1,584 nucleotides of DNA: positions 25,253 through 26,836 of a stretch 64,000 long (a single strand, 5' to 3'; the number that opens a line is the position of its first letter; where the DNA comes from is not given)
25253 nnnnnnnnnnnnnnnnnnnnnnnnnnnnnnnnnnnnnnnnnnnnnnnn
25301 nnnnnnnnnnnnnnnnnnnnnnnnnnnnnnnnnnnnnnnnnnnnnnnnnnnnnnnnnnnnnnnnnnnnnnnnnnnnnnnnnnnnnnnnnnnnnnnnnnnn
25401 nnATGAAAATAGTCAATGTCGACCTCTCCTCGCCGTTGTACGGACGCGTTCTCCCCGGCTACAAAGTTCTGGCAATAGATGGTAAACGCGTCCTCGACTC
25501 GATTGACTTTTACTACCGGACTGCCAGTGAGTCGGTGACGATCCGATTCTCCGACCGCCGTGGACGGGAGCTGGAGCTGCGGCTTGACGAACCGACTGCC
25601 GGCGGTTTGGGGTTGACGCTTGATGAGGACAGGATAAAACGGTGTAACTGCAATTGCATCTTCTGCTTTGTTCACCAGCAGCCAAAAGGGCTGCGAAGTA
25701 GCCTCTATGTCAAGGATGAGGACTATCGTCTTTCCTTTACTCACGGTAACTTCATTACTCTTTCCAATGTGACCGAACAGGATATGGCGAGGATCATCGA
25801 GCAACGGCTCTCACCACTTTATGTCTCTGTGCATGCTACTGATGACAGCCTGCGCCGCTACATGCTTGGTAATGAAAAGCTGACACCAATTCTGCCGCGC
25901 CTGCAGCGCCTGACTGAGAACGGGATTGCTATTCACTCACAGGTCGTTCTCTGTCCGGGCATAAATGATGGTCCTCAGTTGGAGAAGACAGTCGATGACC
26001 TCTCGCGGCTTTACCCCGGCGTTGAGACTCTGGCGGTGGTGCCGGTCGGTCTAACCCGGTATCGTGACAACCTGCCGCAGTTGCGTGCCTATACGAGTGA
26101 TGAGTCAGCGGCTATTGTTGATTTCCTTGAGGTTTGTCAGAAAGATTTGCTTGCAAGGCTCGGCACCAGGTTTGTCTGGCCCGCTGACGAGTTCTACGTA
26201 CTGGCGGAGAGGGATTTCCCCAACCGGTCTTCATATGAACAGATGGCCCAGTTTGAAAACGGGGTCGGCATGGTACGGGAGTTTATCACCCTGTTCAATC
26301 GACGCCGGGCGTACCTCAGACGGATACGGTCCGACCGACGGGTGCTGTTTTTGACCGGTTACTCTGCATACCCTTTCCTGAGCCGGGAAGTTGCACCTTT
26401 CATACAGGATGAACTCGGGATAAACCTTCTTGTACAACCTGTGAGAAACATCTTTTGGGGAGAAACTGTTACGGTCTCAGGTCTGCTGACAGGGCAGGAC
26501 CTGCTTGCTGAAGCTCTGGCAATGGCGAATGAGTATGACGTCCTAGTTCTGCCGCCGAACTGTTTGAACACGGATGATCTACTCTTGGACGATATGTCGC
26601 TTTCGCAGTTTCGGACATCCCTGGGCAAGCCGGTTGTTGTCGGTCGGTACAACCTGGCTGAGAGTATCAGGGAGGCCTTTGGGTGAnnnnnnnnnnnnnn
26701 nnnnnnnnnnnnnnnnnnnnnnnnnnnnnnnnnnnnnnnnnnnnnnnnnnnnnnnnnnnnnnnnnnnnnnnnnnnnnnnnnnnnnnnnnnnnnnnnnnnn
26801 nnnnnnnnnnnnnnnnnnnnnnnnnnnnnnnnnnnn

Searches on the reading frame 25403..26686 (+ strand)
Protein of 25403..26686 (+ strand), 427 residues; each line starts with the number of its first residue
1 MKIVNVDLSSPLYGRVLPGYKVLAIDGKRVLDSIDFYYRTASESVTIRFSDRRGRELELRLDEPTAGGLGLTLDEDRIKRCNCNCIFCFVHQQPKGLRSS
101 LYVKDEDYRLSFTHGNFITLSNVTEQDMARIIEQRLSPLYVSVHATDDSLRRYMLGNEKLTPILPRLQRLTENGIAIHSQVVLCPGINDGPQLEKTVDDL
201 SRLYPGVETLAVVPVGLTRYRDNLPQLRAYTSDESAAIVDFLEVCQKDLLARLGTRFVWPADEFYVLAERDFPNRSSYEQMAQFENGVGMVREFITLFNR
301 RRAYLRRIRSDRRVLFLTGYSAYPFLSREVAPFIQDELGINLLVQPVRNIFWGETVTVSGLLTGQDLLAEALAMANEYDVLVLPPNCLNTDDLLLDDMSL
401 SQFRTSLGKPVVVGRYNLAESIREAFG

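Call 6: search_protein_families(library=pfam, proteins=[window:25403-26686:+], max_evalue=1)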
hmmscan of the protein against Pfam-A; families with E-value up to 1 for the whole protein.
window:25403-26686:+ (427 aa): 3 families
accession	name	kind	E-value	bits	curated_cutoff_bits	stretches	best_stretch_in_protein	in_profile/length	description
PF19238.5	Radical_SAM_2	-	2.8e-60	202.8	26.7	1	69-209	7-150/151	Radical SAM-like domain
PF04459.17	DUF512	-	6.9e-56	189.1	25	1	213-413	1-199/202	Protein of unknown function (DUF512)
PF04055.27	Radical_SAM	-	0.00083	20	29.5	1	124-190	90-157/166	Radical SAM superfamily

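Call 11: find_encoding_contigs(protein=window:25403-26686:+, flank=10000, max_places=10)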
Protein window:25403-26686:+ (427 aa): 10 contigs read that carry it; 5 places shown.
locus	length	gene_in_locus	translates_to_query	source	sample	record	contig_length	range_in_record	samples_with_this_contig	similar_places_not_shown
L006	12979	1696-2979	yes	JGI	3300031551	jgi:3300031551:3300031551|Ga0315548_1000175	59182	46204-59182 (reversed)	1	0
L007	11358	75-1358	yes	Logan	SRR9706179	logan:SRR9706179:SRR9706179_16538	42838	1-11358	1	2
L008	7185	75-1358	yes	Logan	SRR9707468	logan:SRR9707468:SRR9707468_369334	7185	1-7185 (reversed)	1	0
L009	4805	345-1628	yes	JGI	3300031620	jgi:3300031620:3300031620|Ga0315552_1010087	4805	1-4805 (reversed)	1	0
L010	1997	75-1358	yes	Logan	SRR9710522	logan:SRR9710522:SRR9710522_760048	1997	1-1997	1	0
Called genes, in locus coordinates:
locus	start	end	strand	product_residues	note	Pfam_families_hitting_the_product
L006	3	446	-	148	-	?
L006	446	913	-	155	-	-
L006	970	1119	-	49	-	-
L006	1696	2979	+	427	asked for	PF19238:Radical_SAM_2, PF04459:DUF512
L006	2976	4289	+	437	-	PF00009:GTP_EFTU (weak), PF01926:MMR_HSR1, PF02421:FeoB_N, PF02421:FeoB_N, PF04548:AIG1 (weak), PF01926:MMR_HSR1, PF00009:GTP_EFTU, PF14714:KH_dom-like, +4 more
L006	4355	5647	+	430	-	PF01590:GAF, PF13185:GAF_2, PF07228:SpoIIE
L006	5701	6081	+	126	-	PF13581:HATPase_c_2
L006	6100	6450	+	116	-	PF01740:STAS, PF13466:STAS_2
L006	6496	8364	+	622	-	PF13646:HEAT_2 (weak), PF21581:SCD (faint), PF00514:Arm (faint), PF02985:HEAT (faint), PF03130:HEAT_PBS (faint), PF13646:HEAT_2, PF01602:Adaptin_N (weak), PF13646:HEAT_2, +3 more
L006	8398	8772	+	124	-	PF00072:Response_reg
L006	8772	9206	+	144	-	PF00072:Response_reg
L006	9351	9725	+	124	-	PF00072:Response_reg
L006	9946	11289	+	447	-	PF00989:PAS, PF08448:PAS_4, PF13426:PAS_9, PF13596:PAS_10, PF00512:HisKA, PF02518:HATPase_c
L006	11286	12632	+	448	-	PF00072:Response_reg, PF23198:PDE8A_N (weak), PF00158:Sigma54_activat, PF14532:Sigma54_activ_2, PF07728:AAA_5, PF25601:AAA_lid_14, PF02954:HTH_8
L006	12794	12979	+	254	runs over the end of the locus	PF20560:MotA_N, PF01618:MotA_ExbB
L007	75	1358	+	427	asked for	PF19238:Radical_SAM_2, PF04459:DUF512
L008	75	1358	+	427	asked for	PF19238:Radical_SAM_2, PF04459:DUF512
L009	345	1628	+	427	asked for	PF19238:Radical_SAM_2, PF04459:DUF512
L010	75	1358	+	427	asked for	PF19238:Radical_SAM_2, PF04459:DUF512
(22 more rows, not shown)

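Call 16: find_related_loci(query=window:25403-26686:+, collection=genome_contigs, flank=10000)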
Query window:25403-26686:+ (427 aa) in genome_contigs; peptide patterns used: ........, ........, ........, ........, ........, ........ (x = any residue, [..] = any of these).
99 stretches matched a pattern; 7 encode a relative of the query (tblastn E <= 1e-3); 7 distinct loci.
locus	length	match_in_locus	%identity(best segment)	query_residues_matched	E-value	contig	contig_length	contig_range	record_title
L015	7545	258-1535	64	1-426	0e+0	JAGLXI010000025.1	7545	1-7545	MAG: Candidatus Zixiibacteriota bacterium isolate RS_12_5 ZL285.bin.5.fa_25, whole genome shotgun sequence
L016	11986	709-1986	59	1-426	2e-178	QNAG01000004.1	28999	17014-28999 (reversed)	MAG: Candidatus Zixiibacteriota bacterium isolate B120_G9 B120_Guay9_scaffold_00571, whole genome shotgun sequence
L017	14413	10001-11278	59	1-426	3e-176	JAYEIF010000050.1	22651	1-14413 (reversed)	MAG: Candidatus Zixiibacteriota bacterium isolate MAG198 MAG198_50, whole genome shotgun sequence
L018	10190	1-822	74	154-427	4e-138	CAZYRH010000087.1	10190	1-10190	MAG TPA_asm: uncultured Ignavibacteriales bacterium isolate binchicken_co100_268 genome assembly, contig: NODE_10591_len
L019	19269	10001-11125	39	36-413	1e-81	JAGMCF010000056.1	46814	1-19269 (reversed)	MAG: Candidatus Cloacimonadota bacterium isolate RS_16_45 ZL425.bin.45.fa_56, whole genome shotgun sequence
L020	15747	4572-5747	38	22-416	5e-81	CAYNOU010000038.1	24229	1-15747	MAG TPA_asm: uncultured Candidatus Cloacimonadota bacterium isolate SRP214966_co5_334 genome assembly, contig: NODE_1511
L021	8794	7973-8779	40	22-291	9e-67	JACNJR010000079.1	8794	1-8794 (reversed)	MAG: Candidatus Cloacimonadota bacterium isolate NIOZ-UU4 NIOZ-UU_NODE_9980_length_8794_cov_7.10573, whole genome shotgu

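Call 78: find_homologous_proteins(query=window:25403-26686:+, max_evalue=1e-100)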
Query window:25403-26686:+ (427 aa): 533 proteins with E <= 1e-100 among 8000 candidates; the best 120 are listed.
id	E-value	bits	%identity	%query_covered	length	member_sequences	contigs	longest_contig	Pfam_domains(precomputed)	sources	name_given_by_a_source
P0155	2.6e-284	960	100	100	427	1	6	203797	PF19238.6,PF04459.18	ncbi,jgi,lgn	-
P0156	6.7e-226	768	79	100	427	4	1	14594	PF04055.28,PF19238.6,PF04459.18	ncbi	-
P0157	6.2e-225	765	78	100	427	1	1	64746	PF19238.6,PF04459.18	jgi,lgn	-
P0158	2.5e-220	750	75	100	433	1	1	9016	PF19238.6,PF04459.18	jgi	jgi:putative radical SAM enzyme (TIGR03279 family)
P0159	3.7e-220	749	77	100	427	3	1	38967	PF04055.28,PF19238.6,PF04459.18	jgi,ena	-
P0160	2.7e-218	743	76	100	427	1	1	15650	PF19238.6,PF04459.18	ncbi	-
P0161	8.5e-218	741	76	100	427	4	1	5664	PF19238.6,PF04459.18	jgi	-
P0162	3.6e-217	739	75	100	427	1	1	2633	PF19238.6,PF04459.18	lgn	-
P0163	8.5e-216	735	75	100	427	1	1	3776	PF19238.6,PF04459.18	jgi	jgi:putative radical SAM enzyme (TIGR03279 family)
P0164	9.6e-213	725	74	100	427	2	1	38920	PF19238.6,PF04459.18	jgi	-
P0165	5.9e-211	719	75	100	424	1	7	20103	PF19238.6,PF04459.18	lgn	-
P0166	2.6e-203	694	75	95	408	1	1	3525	PF19238.6,PF04459.18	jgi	-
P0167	3.5e-200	683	69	100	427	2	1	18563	PF19238.6,PF04459.18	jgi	jgi:putative radical SAM enzyme (TIGR03279 family)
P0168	1.2e-198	678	70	100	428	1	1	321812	PF19238.6,PF04459.18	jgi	jgi:putative radical SAM enzyme (TIGR03279 family)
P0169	1.3e-197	675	69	100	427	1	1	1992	PF19238.6,PF04459.18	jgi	jgi:putative radical SAM enzyme (TIGR03279 family)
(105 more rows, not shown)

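Call 79: find_encoding_contigs(protein=P0160, flank=6000, max_places=2)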
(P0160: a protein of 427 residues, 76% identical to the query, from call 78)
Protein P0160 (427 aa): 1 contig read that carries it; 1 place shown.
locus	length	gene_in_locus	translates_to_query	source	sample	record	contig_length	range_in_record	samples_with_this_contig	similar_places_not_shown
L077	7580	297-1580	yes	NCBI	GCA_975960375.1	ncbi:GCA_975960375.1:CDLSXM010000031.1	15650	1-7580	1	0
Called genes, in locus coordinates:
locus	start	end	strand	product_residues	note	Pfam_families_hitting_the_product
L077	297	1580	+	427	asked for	PF19238:Radical_SAM_2, PF04459:DUF512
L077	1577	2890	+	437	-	PF00009:GTP_EFTU (weak), PF01926:MMR_HSR1, PF02421:FeoB_N, PF09439:SRPRB (weak), PF02421:FeoB_N, PF01926:MMR_HSR1, PF00009:GTP_EFTU, PF14714:KH_dom-like, +5 more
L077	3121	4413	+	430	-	PF01590:GAF, PF13185:GAF_2, PF13492:GAF_3 (weak), PF07228:SpoIIE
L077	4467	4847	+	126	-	PF13581:HATPase_c_2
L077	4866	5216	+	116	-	PF01740:STAS, PF13466:STAS_2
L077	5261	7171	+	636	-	PF00514:Arm (faint), PF02985:HEAT (faint), PF12717:Cnd1 (faint), PF13513:HEAT_EZ (faint), PF13646:HEAT_2, PF03130:HEAT_PBS (faint), PF13646:HEAT_2, PF13646:HEAT_2, +1 more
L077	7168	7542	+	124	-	PF00072:Response_reg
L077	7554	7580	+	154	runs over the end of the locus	PF00072:Response_reg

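Call 80: find_encoding_contigs(protein=P0165, flank=6000, max_places=3)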
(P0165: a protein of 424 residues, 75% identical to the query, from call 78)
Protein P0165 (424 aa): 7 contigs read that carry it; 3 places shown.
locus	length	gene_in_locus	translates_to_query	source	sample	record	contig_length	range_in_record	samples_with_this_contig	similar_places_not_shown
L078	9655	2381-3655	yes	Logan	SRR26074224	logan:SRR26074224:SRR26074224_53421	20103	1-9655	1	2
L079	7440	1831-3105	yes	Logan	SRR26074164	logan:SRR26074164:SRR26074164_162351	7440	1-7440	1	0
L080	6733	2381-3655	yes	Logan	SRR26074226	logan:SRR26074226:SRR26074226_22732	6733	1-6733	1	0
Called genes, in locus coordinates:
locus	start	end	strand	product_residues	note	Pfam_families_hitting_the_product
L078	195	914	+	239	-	PF02463:SMC_N (faint), PF00005:ABC_tran, PF13304:AAA_21 (faint)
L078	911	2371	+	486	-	PF12704:MacB_PCD, PF02687:FtsX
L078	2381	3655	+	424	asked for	PF19238:Radical_SAM_2, PF04459:DUF512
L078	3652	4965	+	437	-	PF00009:GTP_EFTU (weak), PF00071:Ras (faint), PF01926:MMR_HSR1, PF02421:FeoB_N, PF02421:FeoB_N, PF01926:MMR_HSR1, PF00009:GTP_EFTU, PF14714:KH_dom-like, +4 more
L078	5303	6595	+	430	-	PF01590:GAF, PF13185:GAF_2, PF07228:SpoIIE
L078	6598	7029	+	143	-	PF13581:HATPase_c_2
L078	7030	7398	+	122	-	PF01740:STAS, PF13466:STAS_2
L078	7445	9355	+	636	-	-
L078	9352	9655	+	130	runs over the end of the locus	PF00072:Response_reg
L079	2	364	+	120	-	?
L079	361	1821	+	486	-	PF12704:MacB_PCD, PF02687:FtsX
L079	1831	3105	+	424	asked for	PF19238:Radical_SAM_2, PF04459:DUF512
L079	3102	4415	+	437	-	PF00009:GTP_EFTU (weak), PF00071:Ras (faint), PF01926:MMR_HSR1, PF02421:FeoB_N, PF02421:FeoB_N, PF01926:MMR_HSR1, PF00009:GTP_EFTU, PF14714:KH_dom-like, +4 more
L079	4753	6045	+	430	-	PF01590:GAF, PF13185:GAF_2, PF07228:SpoIIE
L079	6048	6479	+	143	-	PF13581:HATPase_c_2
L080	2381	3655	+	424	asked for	PF19238:Radical_SAM_2, PF04459:DUF512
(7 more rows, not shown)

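Call 81: find_encoding_contigs(protein=P0158, flank=6000, max_places=2)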
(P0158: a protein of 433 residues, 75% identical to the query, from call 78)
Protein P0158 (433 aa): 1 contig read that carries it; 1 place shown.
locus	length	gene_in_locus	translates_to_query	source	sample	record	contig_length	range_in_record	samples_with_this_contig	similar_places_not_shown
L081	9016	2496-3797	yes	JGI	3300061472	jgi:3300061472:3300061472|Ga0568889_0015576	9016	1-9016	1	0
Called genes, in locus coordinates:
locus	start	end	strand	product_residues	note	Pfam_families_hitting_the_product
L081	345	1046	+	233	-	PF00005:ABC_tran, PF13304:AAA_21 (faint)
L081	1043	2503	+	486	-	PF12704:MacB_PCD, PF02687:FtsX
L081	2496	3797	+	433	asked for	PF19238:Radical_SAM_2, PF04459:DUF512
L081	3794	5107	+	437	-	PF00009:GTP_EFTU, PF01926:MMR_HSR1, PF02421:FeoB_N, PF09439:SRPRB (weak), PF02421:FeoB_N, PF01926:MMR_HSR1, PF00009:GTP_EFTU, PF14714:KH_dom-like, +5 more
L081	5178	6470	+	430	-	PF01590:GAF, PF13185:GAF_2, PF07228:SpoIIE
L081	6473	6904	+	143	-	PF13581:HATPase_c_2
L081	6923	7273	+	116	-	PF01740:STAS, PF13466:STAS_2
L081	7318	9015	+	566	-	?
